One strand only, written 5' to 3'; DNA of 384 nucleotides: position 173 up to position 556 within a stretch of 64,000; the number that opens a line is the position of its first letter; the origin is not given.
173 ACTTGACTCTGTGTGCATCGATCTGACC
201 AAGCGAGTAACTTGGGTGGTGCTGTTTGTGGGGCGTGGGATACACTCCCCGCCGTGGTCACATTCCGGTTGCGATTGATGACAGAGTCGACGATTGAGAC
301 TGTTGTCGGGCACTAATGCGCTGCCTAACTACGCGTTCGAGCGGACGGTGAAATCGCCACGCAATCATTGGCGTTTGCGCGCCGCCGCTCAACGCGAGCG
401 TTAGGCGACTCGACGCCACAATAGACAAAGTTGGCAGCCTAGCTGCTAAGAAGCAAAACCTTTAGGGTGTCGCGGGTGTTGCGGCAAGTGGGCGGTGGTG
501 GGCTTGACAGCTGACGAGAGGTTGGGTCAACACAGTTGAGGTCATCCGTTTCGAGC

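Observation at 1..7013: Distal part of a chromosomal integron cassette array (12 attC sites)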

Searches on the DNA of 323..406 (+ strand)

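Call 25: build_rna_model(alignment_id=A1, structure=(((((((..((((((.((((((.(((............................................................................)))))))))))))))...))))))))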
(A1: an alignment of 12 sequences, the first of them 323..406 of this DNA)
Model R1 built from alignment A1 (12 sequences, 127 columns); structure: as given.
model positions 126; base pairs 22; branch points 0; effective number of sequences 2.4; information 0.59 bits per position. Calibrated on 0.2 Mb of random sequence (short: E-values are rough).
structure used (alignment columns):
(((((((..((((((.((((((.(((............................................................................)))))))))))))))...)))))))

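Call 26: search_with_rna_model(model_id=R1, source=window, filters=off, max_evalue=10)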
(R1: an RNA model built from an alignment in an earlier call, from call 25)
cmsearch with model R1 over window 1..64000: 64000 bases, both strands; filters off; matches with E-value up to 10: 108.
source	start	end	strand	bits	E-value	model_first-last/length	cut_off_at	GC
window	3365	3490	+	140.3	1.5e-41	1-126/126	no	0.73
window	840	965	+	139.8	2.2e-41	1-126/126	no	0.7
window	1686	1811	+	134.7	8.3e-40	1-126/126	no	0.69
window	4459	4584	+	134.2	1.2e-39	1-126/126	no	0.71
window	1236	1361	+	133.9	1.5e-39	1-126/126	no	0.72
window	2832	2957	+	131.3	1e-38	1-126/126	no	0.69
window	2370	2495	+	130.1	2.4e-38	1-126/126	no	0.7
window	6345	6470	+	112.2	9.5e-33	1-126/126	no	0.72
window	5078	5203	+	97.2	5e-28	1-126/126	no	0.68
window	323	406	+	78.8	2.8e-22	1-126/126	no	0.63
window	5749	5836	+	68.1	6.3e-19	1-126/126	no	0.66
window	4065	4148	+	66.3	2.5e-18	1-126/126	no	0.62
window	3365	3490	-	35.9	8.3e-09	1-126/126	no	0.73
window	840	965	-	33.8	3.6e-08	1-126/126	no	0.7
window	2370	2495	-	33.7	4.1e-08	1-126/126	no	0.7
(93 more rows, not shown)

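Call 28: search_with_rna_model(model_id=R1, sources=[L001, L002, L003, L004, L005, L006, L007, L008, L009, L010, L011, L012, L013, L014, L015, L016, L017, L018, L019, L020, L021, L022, L023, L024, L025, L026, L027, L028, L029, L030, L031, L032, L033, L034, L035, L036, L037, L038, L039, L040, L041, L042, L043, L044, L045, L046, L047, L048, L049, L050, L051, L052, L053, L054, L055, L056, L057, L058, L059, L060, L061, L062, L063, L064, L065, L066, L067, L068, L069, L070, L071], max_evalue=0.00001, make_alignment=true)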
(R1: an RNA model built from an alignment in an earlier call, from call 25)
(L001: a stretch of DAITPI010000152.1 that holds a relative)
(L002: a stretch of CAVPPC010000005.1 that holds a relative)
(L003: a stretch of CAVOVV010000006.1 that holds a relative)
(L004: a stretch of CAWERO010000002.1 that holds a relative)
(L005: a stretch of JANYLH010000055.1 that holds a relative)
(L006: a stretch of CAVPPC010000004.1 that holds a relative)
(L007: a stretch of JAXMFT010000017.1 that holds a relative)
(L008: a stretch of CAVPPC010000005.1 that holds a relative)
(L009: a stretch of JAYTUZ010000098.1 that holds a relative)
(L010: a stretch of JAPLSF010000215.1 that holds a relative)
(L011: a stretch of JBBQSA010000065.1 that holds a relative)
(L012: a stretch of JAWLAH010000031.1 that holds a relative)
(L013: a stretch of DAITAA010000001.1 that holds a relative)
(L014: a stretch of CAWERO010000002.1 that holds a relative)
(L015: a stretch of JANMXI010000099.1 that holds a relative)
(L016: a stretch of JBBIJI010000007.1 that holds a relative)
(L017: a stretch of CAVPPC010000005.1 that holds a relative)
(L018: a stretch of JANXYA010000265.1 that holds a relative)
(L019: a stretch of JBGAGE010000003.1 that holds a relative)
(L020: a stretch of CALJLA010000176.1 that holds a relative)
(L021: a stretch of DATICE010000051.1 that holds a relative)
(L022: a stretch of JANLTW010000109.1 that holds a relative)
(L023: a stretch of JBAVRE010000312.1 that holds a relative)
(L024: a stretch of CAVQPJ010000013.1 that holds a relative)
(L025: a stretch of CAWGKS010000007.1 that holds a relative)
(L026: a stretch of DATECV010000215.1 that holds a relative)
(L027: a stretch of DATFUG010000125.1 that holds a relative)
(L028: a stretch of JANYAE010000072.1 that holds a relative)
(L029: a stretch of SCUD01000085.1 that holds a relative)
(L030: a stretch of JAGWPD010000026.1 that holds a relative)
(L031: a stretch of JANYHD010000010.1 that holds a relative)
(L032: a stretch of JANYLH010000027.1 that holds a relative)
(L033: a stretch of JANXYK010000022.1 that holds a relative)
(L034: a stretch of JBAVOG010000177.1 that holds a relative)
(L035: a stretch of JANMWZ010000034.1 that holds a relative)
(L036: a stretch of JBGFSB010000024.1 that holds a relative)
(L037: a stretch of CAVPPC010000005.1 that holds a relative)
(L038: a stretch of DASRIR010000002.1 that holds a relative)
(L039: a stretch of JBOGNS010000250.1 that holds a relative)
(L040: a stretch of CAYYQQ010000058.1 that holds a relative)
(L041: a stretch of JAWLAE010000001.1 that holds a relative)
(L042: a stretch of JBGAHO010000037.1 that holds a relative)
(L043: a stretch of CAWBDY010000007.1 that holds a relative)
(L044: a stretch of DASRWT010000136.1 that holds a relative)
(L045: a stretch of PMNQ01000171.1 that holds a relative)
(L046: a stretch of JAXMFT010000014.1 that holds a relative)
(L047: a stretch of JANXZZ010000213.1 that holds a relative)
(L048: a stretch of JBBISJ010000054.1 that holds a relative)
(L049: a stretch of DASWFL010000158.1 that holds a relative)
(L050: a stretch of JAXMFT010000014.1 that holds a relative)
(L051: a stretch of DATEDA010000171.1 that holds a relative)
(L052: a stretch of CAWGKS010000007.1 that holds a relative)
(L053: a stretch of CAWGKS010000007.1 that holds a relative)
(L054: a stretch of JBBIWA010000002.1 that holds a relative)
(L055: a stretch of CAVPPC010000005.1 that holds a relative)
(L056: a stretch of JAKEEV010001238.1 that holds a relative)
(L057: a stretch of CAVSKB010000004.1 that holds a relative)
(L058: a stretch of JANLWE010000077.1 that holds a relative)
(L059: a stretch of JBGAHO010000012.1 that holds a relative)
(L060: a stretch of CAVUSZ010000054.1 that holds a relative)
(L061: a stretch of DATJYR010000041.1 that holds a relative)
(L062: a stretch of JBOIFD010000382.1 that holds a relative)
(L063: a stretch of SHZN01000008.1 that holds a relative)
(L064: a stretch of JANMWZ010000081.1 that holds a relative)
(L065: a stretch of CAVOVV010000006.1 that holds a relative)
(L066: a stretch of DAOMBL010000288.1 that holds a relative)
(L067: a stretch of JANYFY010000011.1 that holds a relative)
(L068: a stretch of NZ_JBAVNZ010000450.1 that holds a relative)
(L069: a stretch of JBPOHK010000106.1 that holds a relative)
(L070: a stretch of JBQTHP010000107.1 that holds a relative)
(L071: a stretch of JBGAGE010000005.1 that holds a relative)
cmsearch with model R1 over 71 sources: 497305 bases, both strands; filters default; matches with E-value up to 0.00001: 332.
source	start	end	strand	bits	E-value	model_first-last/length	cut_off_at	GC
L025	6913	7038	+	137.7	7.4e-40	1-126/126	no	0.7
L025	2480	2605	+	133.8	1.3e-38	1-126/126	no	0.71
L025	895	1020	+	133.7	1.4e-38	1-126/126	no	0.72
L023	4736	4861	+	133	2.2e-38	1-126/126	no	0.69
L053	4480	4605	+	133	2.3e-38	1-126/126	no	0.71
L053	5099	5224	+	131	9.3e-38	1-126/126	no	0.69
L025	1966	2091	+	129.2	3.4e-37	1-126/126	no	0.72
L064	529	654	+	128.5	6e-37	1-126/126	no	0.71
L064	1144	1269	+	119.6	3.5e-34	1-126/126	no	0.71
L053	6947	7072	+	116.4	3.7e-33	1-126/126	no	0.72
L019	139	264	-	116.1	4.6e-33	1-126/126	no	0.7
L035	1209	1334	+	115.2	8.7e-33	1-126/126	no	0.72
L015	48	173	-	108.5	1.1e-30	1-126/126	no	0.72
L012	2040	2165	+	105.8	7.8e-30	1-126/126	no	0.67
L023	1143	1285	+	105.5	9.3e-30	1-126/126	no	0.7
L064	2508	2633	+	104.2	2.5e-29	1-126/126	no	0.68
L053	3666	3791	+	103.1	5.4e-29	1-126/126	no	0.7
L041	3995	4120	+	102.9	6e-29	1-126/126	no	0.66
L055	298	420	+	101.2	2.2e-28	1-126/126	no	0.72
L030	415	538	+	100.9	2.7e-28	1-126/126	no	0.71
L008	4428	4553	+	100.2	4.3e-28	1-126/126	no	0.72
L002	3564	3689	+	100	5.1e-28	1-126/126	no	0.73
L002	4829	4954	+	99.4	7.6e-28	1-126/126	no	0.71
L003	4377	4502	-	98.5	1.5e-27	1-126/126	no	0.67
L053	6215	6340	+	97.4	3.2e-27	1-126/126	no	0.75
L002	1252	1377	+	97.4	3.3e-27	1-126/126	no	0.7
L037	4172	4297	+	96.6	5.7e-27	1-126/126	no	0.7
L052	1969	2097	+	96.4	6.5e-27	1-126/126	no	0.7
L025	3024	3149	+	95.3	1.4e-26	1-126/126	no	0.69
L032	5364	5489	+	95.1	1.7e-26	1-126/126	no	0.74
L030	1660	1785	+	94.9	2e-26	1-126/126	no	0.71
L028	7531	7656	-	94.9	2e-26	1-126/126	no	0.7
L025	301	426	+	94.9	2e-26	1-126/126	no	0.71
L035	7378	7500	+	94.7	2.2e-26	1-126/126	no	0.72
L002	7020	7145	+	94.1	3.6e-26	1-126/126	no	0.73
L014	4447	4572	-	92.5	1.1e-25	1-126/126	no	0.71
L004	2362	2484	-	92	1.6e-25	1-126/126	no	0.72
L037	7348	7472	+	91.5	2.3e-25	1-126/126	no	0.72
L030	1054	1179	+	91.4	2.6e-25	1-126/126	no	0.71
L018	4998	5123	+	91.3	2.6e-25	1-126/126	no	0.72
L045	114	239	-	90.8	3.9e-25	1-126/126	no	0.68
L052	6744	6839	+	90.4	5.3e-25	1-126/126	no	0.69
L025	4728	4853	+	90.3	5.5e-25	1-126/126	no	0.71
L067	509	634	+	90.2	6.1e-25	1-126/126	no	0.73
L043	6011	6135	+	90.1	6.6e-25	1-126/126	no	0.72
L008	1133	1259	+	89.9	7.3e-25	1-126/126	no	0.72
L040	3465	3590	-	89.5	9.7e-25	1-126/126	no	0.63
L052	4749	4871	+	89.5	9.7e-25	1-126/126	no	0.69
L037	4832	4957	+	88.7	1.8e-24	1-126/126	no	0.71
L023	1714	1839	+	88.4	2.2e-24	1-126/126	no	0.69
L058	6375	6500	+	88.3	2.3e-24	1-126/126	no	0.7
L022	556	681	-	88.2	2.6e-24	1-126/126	no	0.71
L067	1019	1144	+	87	5.9e-24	1-126/126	no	0.71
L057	2144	2269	-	86.3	9.7e-24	1-126/126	no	0.69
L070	420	545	-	85.9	1.3e-23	1-126/126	no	0.67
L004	1197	1322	-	85.6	1.6e-23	1-126/126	no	0.71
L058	7081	7206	+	85.6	1.7e-23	1-126/126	no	0.65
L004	639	764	-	85.5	1.8e-23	1-126/126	no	0.75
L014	6163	6288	-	85.2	2.2e-23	1-126/126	no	0.73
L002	6614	6739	+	85.1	2.3e-23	1-126/126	no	0.72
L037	3166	3291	+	84.3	4.2e-23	1-126/126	no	0.73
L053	7524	7649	+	84.2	4.4e-23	1-126/126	no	0.72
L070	2158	2283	-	83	1.1e-22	1-126/126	no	0.67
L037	6707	6832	+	82.7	1.4e-22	1-126/126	no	0.74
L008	6357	6440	+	82.6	1.5e-22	1-126/126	no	0.63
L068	1038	1160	-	81.5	3.1e-22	1-126/126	no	0.68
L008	7748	7831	+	81.4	3.5e-22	1-126/126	no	0.64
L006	3706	3789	-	81.3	3.6e-22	1-126/126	no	0.64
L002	691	774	+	81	4.7e-22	1-126/126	no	0.63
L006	3205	3288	-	80.7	5.5e-22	1-126/126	no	0.67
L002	7612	7695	+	80.7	5.6e-22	1-126/126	no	0.64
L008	5990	6073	+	80.7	5.7e-22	1-126/126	no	0.64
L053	2144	2227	+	80.5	6.8e-22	1-126/126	no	0.64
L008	6871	6954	+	80.1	8.5e-22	1-126/126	no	0.64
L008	112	195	+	80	9.5e-22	1-126/126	no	0.64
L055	748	832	+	79.7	1.2e-21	1-126/126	no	0.66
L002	1821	1905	+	79.4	1.4e-21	1-126/126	no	0.65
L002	5202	5286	+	79.4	1.5e-21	1-126/126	no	0.66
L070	1461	1586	-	79.1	1.8e-21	1-126/126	no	0.7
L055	3857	3940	+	79.1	1.9e-21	1-126/126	no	0.63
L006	2738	2822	-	79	1.9e-21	1-126/126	no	0.65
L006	1790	1873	-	79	1.9e-21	1-126/126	no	0.64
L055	1804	1886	+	78.6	2.5e-21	1-126/126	no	0.65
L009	346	429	-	78.2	3.5e-21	1-126/126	no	0.64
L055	6184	6267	+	78.1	3.7e-21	1-126/126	no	0.64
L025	5470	5553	+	78.1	3.8e-21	1-126/126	no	0.61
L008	7340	7423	+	77.9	4.4e-21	1-126/126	no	0.65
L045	1668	1793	-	77.8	4.5e-21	1-126/126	no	0.67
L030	2322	2447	+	77.7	4.8e-21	1-126/126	no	0.71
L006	2226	2311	-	77.7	5e-21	1-126/126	no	0.64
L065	4256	4381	-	77.5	5.6e-21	1-126/126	no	0.68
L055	6657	6740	+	77.5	5.8e-21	1-126/126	no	0.64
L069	1630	1754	-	77.4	6.1e-21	1-126/126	no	0.62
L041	4458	4583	+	77.4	6.1e-21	1-126/126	no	0.7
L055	3379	3462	+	77.4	6.1e-21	1-126/126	no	0.67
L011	6220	6303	-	77.2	7.4e-21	1-126/126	no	0.64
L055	2369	2451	+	77.1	7.6e-21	1-126/126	no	0.66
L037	167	251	+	77.1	7.6e-21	1-126/126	no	0.62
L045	5302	5400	-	76.8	9.2e-21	1-126/126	no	0.67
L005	7725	7808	+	76.8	9.2e-21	1-126/126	no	0.58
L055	1280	1363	+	76.7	1e-20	1-126/126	no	0.63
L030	3449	3574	+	76.5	1.2e-20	1-126/126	no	0.73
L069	547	669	-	76.4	1.2e-20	1-126/126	no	0.67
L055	7711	7795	+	76.4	1.2e-20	1-126/126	no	0.64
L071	2145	2228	-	76.1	1.5e-20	1-126/126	no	0.62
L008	2082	2165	+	76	1.7e-20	1-126/126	no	0.64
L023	3003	3089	+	76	1.7e-20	1-126/126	no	0.69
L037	1451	1534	+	75.9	1.8e-20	1-126/126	no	0.63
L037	2712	2795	+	75.9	1.8e-20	1-126/126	no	0.65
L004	2933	3047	-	75.8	2e-20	1-126/126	no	0.69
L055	4865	4948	+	75.2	2.9e-20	1-126/126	no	0.64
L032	4735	4818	+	75.1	3.1e-20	1-126/126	no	0.65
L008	2480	2564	+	75.1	3.3e-20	1-126/126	no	0.65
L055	2766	2850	+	75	3.6e-20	1-126/126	no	0.64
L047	3666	3749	-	74.7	4.2e-20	1-126/126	no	0.68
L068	1739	1864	-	74.6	4.8e-20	1-126/126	no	0.69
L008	610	692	+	74.5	5.1e-20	1-126/126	no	0.65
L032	4086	4169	+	74.3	5.7e-20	1-126/126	no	0.65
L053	5681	5764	+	74.2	6.2e-20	1-126/126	no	0.62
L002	6085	6168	+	73.8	8.2e-20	1-126/126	no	0.62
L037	3679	3762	+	73.6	9.9e-20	1-126/126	no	0.65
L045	3965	4090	-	73.2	1.3e-19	1-126/126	no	0.66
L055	7237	7320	+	73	1.5e-19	1-126/126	no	0.64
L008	3925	4008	+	72.9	1.6e-19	1-126/126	no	0.64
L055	4281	4364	+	72.9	1.6e-19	1-126/126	no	0.64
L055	5454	5537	+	72.3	2.5e-19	1-126/126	no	0.67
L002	5675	5758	+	72.2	2.6e-19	1-126/126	no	0.67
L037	940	1023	+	72.2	2.6e-19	1-126/126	no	0.61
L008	2972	3054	+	71.6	4e-19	1-126/126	no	0.65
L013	6753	6878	-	71.3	5.1e-19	1-126/126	no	0.66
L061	3602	3685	-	71.1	6e-19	1-126/126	no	0.65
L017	711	835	+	70.8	7.2e-19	1-126/126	no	0.73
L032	2154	2237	+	70.4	9.5e-19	1-126/126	no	0.65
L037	2066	2149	+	70.4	9.8e-19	1-126/126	no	0.67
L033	1522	1594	+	70.1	1.2e-18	1-126/126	no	0.71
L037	6119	6202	+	69.9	1.4e-18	1-126/126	no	0.63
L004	1662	1745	-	69.1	2.4e-18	1-126/126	no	0.58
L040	2967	3092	-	69.1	2.5e-18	1-126/126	no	0.68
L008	5513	5599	+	69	2.7e-18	1-126/126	no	0.61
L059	7843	7965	-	68.2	4.6e-18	1-126/126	no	0.64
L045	7750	7836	-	68.2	4.7e-18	1-126/126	no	0.62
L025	1446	1530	+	68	5.3e-18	1-126/126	no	0.6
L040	3946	4071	-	67.5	7.6e-18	1-126/126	no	0.67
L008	3419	3504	+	67.3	9.3e-18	1-126/126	no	0.59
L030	3010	3135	+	67.2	9.7e-18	1-126/126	no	0.74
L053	1563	1647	+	67.1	1e-17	1-126/126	no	0.62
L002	2223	2308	+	67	1.1e-17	1-126/126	no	0.67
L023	3652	3739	+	66.3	1.8e-17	1-126/126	no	0.6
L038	7429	7513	-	66.2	2e-17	1-126/126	no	0.71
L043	469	591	+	65.5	3.4e-17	1-126/126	no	0.63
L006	1386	1472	-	65.5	3.4e-17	1-126/126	no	0.64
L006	4165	4252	-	64.6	6.3e-17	1-126/126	no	0.68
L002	200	287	+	64.2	8.5e-17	1-126/126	no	0.65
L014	5633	5716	-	64.2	8.6e-17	1-126/126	no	0.6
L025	4202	4327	+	63.7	1.3e-16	1-126/126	no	0.72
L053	2975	3100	+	63.6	1.3e-16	1-126/126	no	0.65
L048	4602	4703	-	63.3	1.6e-16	1-126/126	no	0.69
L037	5504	5587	+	63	2e-16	1-126/126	no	0.6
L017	1763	1846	+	62.6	2.8e-16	1-126/126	no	0.63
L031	7178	7261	-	61.6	5.7e-16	1-126/126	no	0.7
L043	2849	2973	+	61.4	6.6e-16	1-126/126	no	0.62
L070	1118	1246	-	61.3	6.8e-16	1-126/126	no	0.68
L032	3450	3533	+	60.4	1.4e-15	1-126/126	no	0.7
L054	1752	1838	-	59.9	1.9e-15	1-126/126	no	0.62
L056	887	988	+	59.7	2.2e-15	1-126/126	no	0.71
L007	1122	1223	-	59.6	2.4e-15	1-126/126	no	0.7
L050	6844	6945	+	59.6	2.4e-15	1-126/126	no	0.7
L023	4285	4372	+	59.1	3.3e-15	1-126/126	no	0.61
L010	7854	7940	-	58.6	4.9e-15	1-126/126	no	0.64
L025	3696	3783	+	57.9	8.2e-15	1-126/126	no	0.59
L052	2643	2730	+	57.9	8.2e-15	1-126/126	no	0.59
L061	1055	1138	-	57.6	1e-14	1-126/126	no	0.64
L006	980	1067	-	57.4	1.1e-14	1-126/126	no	0.62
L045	643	730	-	57.3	1.2e-14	1-126/126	no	0.62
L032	2799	2886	+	57.3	1.3e-14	1-126/126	no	0.6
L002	2623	2712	+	57.2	1.4e-14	1-126/126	no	0.69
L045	6524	6611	-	57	1.5e-14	1-126/126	no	0.65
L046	5404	5505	+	56.8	1.8e-14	1-126/126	no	0.7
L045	7299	7344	-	56.7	1.9e-14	1-126/126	no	0.63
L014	3867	3950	-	56.6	2.1e-14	1-126/126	no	0.65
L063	842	929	-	56.5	2.2e-14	1-126/126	no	0.64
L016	5548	5649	-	56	3.1e-14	1-126/126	no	0.7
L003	7575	7665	-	55.8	3.6e-14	1-126/126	no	0.55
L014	7241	7324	-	55.8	3.6e-14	1-126/126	no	0.65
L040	1370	1450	-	55.7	3.8e-14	1-126/126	no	0.69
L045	4587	4670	-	55.7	3.8e-14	1-126/126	no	0.64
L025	7658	7745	+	55.7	3.8e-14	1-126/126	no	0.62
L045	2823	2899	-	55.7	3.9e-14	1-126/126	no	0.68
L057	2677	2746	-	55.5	4.5e-14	1-126/126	no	0.64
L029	952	1044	+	55.4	5e-14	1-126/126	no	0.7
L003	2963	3050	-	55.2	5.4e-14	1-126/126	no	0.6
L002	3028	3112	+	55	6.3e-14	1-126/126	no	0.67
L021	1098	1199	-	54.8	7.7e-14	1-126/126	no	0.67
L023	368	455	+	54.5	9.2e-14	1-126/126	no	0.61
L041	7108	7210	+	53.9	1.4e-13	1-126/126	no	0.63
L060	5614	5718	-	53.9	1.5e-13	1-126/126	no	0.65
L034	4834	4935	-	53.7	1.7e-13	1-126/126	no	0.68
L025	6137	6224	+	53.7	1.7e-13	1-126/126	no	0.6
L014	5185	5310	-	53.3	2.2e-13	1-126/126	no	0.67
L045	3313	3400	-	53.2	2.4e-13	1-126/126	no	0.62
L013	4320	4422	-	53.2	2.4e-13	1-126/126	no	0.67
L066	1037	1138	+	53.2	2.4e-13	1-126/126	no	0.66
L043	469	591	-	53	2.8e-13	1-126/126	no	0.63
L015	593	680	-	52.8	3.1e-13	1-126/126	no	0.58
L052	4127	4214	+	52.5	3.9e-13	1-126/126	no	0.61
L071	1658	1745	-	52.4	4.4e-13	1-126/126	no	0.6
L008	1577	1664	+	52.2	5e-13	1-126/126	no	0.59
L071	1081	1167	-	51.4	8.5e-13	1-126/126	no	0.67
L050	529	631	+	51.3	9.5e-13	1-126/126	no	0.71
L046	4146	4247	+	51.2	1e-12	1-126/126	no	0.73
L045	2120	2207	-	51.1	1.1e-12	1-126/126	no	0.62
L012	240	327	+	51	1.1e-12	1-126/126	no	0.56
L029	177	264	+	51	1.1e-12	1-126/126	no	0.65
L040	4486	4588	-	50.8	1.4e-12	1-126/126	no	0.66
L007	5081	5180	-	50.6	1.6e-12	1-126/126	no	0.7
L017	25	109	+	50.6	1.6e-12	1-126/126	no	0.61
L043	979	1100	+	50.6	1.6e-12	1-126/126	no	0.64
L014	3374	3457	-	50.4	1.8e-12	1-126/126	no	0.75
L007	3547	3648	-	50.3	2e-12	1-126/126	no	0.73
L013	2308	2370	-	49.8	2.9e-12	1-126/126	no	0.73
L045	5864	5947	-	49.6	3.2e-12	1-126/126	no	0.62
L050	2916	3014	+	49.5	3.5e-12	1-126/126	no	0.7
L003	3400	3486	-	49.1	4.8e-12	1-126/126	no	0.62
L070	2659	2779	-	49.1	4.8e-12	9-126/126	5'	0.69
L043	1510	1631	+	48.8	5.7e-12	1-126/126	no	0.61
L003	4921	5007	-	48.7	6.1e-12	1-126/126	no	0.57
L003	3815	3901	-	48.3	8e-12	1-126/126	no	0.6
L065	2301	2387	-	48.3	8.4e-12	1-126/126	no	0.64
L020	6493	6543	+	48.2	8.8e-12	1-126/126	no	0.71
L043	4855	4982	+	48.2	9.1e-12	1-126/126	no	0.66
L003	182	269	-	47.7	1.3e-11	1-126/126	no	0.66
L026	974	1069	-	47.7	1.3e-11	1-126/126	no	0.69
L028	7052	7175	-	47.4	1.6e-11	1-126/126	no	0.69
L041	6391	6516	+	47.3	1.6e-11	1-126/126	no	0.67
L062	564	656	+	47.3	1.7e-11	1-126/126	no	0.68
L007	6953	7048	-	47.2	1.8e-11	1-126/126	no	0.71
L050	1055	1149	+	46.8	2.4e-11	1-126/126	no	0.69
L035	6835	6964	+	46.3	3.4e-11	1-126/126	no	0.62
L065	5944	6031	-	46.3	3.5e-11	1-126/126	no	0.6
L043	6734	6855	+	45.6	5.6e-11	1-126/126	no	0.61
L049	2645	2732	+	45.6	5.6e-11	1-126/126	no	0.65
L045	1138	1221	-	45.5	6.2e-11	1-126/126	no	0.68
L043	4353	4475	+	45.5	6.2e-11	1-126/126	no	0.63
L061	3128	3211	-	45.3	6.9e-11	1-126/126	no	0.67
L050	4440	4543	+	44.6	1.2e-10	1-126/126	no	0.7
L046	33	127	+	44.4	1.4e-10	1-126/126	no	0.74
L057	1716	1802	-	44.2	1.5e-10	1-126/126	no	0.6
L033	747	834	+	44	1.8e-10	1-126/126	no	0.59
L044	14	76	+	43.5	2.6e-10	1-126/126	no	0.7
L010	6551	6638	-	43.5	2.6e-10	1-126/126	no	0.64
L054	648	711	-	43.5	2.7e-10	1-126/126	no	0.7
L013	1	121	-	43.1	3.6e-10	1-121/126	3'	0.64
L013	5342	5401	-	42.8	4.2e-10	1-126/126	no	0.7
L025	6913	7038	-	42.8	4.4e-10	1-126/126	no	0.7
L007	4151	4246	-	42.4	5.7e-10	1-126/126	no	0.74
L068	2447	2503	-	41.9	8.3e-10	70-126/126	5'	0.72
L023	4736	4861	-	41.6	1.1e-09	1-126/126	no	0.69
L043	983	1100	-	41.4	1.2e-09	1-126/126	no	0.64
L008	5026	5113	+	41.4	1.2e-09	1-126/126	no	0.56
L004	1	93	-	41.1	1.5e-09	1-93/126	3'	0.66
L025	1966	2091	-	40.9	1.7e-09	1-126/126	no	0.72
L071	453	587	-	40.4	2.4e-09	1-126/126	no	0.7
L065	7156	7243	-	40.2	2.8e-09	1-126/126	no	0.6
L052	3502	3561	+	40.2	2.8e-09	1-126/126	no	0.7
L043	2330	2454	+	40.2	2.8e-09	1-126/126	no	0.66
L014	6824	6911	-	40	3.2e-09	1-126/126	no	0.67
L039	2812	2874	-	40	3.2e-09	1-126/126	no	0.78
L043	5398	5520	+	39.5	4.7e-09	1-126/126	no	0.62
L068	117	176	-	38.8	7.6e-09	1-126/126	no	0.67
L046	2627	2713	+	38.6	9.3e-09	1-126/126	no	0.72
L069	120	221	-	38.5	9.5e-09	1-126/126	no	0.68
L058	7788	7917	+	38.4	1e-08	1-126/126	no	0.61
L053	4480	4605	-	38.2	1.2e-08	1-126/126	no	0.71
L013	1915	1991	-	37.7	1.8e-08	1-126/126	no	0.68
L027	4433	4562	-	37.5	2e-08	1-126/126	no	0.55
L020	5743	5813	+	37.4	2.2e-08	1-126/126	no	0.7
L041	5280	5367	+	37.3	2.3e-08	1-126/126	no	0.62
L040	3465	3590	+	37.3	2.4e-08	1-126/126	no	0.63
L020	7413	7493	+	36.8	3.3e-08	1-126/126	no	0.59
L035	1209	1334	-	36.7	3.6e-08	1-126/126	no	0.72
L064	529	654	-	36.3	4.6e-08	1-126/126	no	0.71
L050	8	103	+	36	5.7e-08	1-126/126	no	0.73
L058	6375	6500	-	35.8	6.9e-08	1-126/126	no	0.7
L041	4458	4583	-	35.8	6.9e-08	1-126/126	no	0.7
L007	4526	4603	-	35.7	7.1e-08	1-126/126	no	0.74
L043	4357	4475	-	35.6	7.8e-08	1-126/126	no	0.65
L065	6501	6588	-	35.6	8e-08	1-126/126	no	0.55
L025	895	1020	-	35.4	9.1e-08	1-126/126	no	0.72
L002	4332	4419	+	34.6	1.6e-07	1-126/126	no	0.61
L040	3946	4071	+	34.4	1.8e-07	1-126/126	no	0.67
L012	2040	2165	-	34.4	1.9e-07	1-126/126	no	0.67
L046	7436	7531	+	34.1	2.4e-07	1-126/126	no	0.73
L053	5099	5224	-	34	2.5e-07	1-126/126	no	0.69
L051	1707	1773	-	34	2.5e-07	1-126/126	no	0.73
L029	2128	2213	+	33.9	2.7e-07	1-126/126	no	0.56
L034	2914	3009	-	33.8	2.9e-07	1-126/126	no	0.65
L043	2853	2973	-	33.6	3.3e-07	1-126/126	no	0.63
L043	6734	6855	-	33.6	3.3e-07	1-126/126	no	0.61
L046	622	724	+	33.4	3.9e-07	1-126/126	no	0.73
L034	591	668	-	33.4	3.9e-07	1-126/126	no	0.71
(32 more, lower-scoring)

Alignment A2: 150 matches aligned to the model, 158 columns, each read 5' to 3' on its own strand. Consensus structure (alignment columns), stored with it:
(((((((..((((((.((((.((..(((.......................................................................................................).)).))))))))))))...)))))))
